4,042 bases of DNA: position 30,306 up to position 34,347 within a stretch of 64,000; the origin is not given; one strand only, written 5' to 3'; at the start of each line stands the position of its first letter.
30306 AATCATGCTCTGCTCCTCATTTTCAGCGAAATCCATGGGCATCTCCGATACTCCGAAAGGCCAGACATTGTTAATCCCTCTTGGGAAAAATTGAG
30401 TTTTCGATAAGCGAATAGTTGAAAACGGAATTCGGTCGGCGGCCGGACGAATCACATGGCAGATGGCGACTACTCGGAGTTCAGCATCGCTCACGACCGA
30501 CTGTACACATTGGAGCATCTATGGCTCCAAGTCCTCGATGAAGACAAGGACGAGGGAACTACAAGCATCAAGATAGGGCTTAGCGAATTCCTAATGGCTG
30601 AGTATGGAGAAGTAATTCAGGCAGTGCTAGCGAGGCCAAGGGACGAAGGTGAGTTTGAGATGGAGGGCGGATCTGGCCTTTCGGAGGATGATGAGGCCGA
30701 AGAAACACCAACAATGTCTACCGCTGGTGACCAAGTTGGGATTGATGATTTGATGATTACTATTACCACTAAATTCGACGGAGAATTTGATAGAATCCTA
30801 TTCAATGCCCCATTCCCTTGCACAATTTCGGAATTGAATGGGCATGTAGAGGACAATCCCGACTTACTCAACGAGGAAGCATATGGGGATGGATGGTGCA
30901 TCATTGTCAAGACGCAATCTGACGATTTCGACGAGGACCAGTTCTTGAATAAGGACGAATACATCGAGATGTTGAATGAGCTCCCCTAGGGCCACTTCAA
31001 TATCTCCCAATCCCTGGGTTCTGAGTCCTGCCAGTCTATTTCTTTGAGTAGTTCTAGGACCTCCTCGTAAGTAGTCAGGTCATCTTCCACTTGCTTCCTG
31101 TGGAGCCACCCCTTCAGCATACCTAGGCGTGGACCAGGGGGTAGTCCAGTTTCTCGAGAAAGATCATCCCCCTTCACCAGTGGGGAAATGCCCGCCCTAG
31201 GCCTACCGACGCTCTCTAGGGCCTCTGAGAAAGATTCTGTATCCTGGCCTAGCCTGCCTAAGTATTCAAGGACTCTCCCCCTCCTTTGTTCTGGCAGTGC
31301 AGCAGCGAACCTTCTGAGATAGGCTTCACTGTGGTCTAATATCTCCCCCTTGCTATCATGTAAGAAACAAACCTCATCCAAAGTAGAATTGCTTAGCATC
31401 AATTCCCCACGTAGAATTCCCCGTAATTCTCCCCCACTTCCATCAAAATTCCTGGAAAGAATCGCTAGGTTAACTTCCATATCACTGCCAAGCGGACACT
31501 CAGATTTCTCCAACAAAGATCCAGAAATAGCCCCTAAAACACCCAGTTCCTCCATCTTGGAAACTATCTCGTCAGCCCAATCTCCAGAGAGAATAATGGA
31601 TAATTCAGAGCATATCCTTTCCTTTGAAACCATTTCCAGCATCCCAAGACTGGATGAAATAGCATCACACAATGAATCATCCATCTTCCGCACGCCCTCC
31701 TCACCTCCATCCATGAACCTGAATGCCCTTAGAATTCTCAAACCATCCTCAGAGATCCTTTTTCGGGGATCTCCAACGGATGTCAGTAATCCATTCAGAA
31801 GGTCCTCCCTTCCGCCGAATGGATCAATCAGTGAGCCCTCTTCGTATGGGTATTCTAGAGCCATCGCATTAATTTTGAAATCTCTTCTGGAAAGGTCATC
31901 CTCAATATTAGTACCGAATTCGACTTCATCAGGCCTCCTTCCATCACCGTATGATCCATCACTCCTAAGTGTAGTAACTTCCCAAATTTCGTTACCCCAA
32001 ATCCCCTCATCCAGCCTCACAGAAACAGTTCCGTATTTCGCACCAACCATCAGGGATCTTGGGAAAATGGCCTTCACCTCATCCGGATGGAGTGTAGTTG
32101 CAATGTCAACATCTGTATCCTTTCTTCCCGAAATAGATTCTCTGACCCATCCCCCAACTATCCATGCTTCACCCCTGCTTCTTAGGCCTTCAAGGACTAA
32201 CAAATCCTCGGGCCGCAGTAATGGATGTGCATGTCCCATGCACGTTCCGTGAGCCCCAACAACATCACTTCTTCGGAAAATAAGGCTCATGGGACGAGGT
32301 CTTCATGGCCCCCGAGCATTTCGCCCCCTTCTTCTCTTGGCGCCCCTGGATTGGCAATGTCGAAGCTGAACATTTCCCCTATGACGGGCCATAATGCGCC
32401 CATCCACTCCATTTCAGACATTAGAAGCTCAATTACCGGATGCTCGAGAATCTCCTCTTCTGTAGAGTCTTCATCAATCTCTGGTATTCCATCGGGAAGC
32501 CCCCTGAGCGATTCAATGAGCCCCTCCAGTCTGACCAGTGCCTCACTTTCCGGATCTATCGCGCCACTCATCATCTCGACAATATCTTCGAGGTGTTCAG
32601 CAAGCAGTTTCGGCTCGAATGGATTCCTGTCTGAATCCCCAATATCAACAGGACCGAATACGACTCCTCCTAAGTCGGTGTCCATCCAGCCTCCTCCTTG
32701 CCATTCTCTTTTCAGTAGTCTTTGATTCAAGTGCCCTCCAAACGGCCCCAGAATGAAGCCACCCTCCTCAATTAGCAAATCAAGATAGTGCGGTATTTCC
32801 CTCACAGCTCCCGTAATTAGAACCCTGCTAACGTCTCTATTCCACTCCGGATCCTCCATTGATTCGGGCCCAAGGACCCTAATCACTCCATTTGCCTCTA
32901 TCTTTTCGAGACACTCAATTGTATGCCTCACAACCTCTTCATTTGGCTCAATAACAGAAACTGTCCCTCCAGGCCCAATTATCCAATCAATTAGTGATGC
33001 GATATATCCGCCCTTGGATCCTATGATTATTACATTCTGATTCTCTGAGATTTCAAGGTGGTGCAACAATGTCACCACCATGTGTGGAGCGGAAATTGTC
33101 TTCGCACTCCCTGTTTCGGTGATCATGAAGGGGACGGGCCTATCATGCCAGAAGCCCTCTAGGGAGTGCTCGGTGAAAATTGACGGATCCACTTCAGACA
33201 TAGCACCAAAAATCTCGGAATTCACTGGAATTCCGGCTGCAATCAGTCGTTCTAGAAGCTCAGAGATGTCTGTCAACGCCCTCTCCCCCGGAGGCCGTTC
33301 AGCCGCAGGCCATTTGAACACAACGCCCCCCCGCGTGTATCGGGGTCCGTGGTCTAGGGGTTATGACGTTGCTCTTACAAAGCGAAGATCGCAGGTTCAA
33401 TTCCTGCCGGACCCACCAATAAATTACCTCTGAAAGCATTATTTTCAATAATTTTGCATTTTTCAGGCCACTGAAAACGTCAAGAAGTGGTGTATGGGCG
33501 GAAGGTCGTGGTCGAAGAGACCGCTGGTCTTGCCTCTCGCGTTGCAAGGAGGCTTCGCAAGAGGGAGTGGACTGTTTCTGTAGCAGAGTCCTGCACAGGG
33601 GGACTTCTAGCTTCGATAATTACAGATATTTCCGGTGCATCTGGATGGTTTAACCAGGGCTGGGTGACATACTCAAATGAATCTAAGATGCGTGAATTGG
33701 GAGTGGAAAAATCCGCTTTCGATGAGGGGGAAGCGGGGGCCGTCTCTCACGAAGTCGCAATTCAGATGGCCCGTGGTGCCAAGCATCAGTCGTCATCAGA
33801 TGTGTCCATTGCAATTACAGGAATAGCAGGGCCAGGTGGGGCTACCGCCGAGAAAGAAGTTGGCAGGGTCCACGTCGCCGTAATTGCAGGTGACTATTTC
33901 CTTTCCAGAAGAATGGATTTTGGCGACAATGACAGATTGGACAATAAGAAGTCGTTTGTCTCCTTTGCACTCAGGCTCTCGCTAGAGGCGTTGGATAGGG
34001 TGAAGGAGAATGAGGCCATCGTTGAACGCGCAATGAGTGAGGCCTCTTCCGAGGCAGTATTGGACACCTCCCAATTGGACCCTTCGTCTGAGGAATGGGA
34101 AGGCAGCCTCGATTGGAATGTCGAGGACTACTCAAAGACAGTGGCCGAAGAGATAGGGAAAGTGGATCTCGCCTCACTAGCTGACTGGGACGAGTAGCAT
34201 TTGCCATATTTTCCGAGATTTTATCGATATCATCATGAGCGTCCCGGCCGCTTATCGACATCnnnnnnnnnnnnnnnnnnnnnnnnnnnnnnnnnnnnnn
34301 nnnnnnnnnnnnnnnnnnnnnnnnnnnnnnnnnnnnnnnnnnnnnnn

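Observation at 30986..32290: Bacterial-type class II nucleotidyltransferase (CCA/poly(A) polymerase head) in an archaeal genome whose tRNAs all encode CCA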

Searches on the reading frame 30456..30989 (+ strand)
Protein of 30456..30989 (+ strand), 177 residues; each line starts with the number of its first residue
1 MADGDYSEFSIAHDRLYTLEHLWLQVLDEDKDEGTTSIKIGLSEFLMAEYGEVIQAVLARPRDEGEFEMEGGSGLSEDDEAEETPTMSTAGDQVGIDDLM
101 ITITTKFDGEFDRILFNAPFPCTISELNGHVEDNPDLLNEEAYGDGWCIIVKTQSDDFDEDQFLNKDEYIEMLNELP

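Call 4: search_protein_families(library=pfam, proteins=[window:30456-30989:+], max_evalue=0.01)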
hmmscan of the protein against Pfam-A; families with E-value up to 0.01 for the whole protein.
window:30456-30989:+ (177 aa): 1 family
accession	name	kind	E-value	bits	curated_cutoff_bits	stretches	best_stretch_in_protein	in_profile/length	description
PF01597.25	GCV_H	-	4.8e-11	43.1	22.2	1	117-175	64-121/122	Glycine cleavage H-protein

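Call 5: search_protein_families(library=ncbifam, proteins=[window:30456-30989:+], max_evalue=0.01)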
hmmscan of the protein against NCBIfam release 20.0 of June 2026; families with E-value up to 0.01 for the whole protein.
window:30456-30989:+ (177 aa): 4 families
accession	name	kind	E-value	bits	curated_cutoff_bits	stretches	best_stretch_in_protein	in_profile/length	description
NF002270.0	PRK01202.1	subfamily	9.5e-13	48.1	117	1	117-175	71-128/129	glycine cleavage system protein GcvH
TIGR00527.1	gcvH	equivalog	4.1e-11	43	115.85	1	118-175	70-127/129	glycine cleavage system protein GcvH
NF045810.1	GcvH_rel_desulf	equivalog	2.4e-05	24.1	150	1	115-174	77-136/167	GcvH-related protein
TIGR03077.1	not_gcvH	equivalog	0.0009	19.3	144.05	1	118-163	64-108/110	glycine cleavage protein H-like protein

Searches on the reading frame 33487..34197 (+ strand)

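Call 4: search_protein_families(library=pfam, proteins=[window:33487-34197:+], max_evalue=0.01)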
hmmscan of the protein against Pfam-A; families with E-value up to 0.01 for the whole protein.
window:33487-34197:+ (236 aa): 1 family
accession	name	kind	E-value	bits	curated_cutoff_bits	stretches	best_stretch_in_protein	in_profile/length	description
PF02464.23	CinA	-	1.6e-47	161.5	23.5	1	15-167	4-153/155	Competence-damaged protein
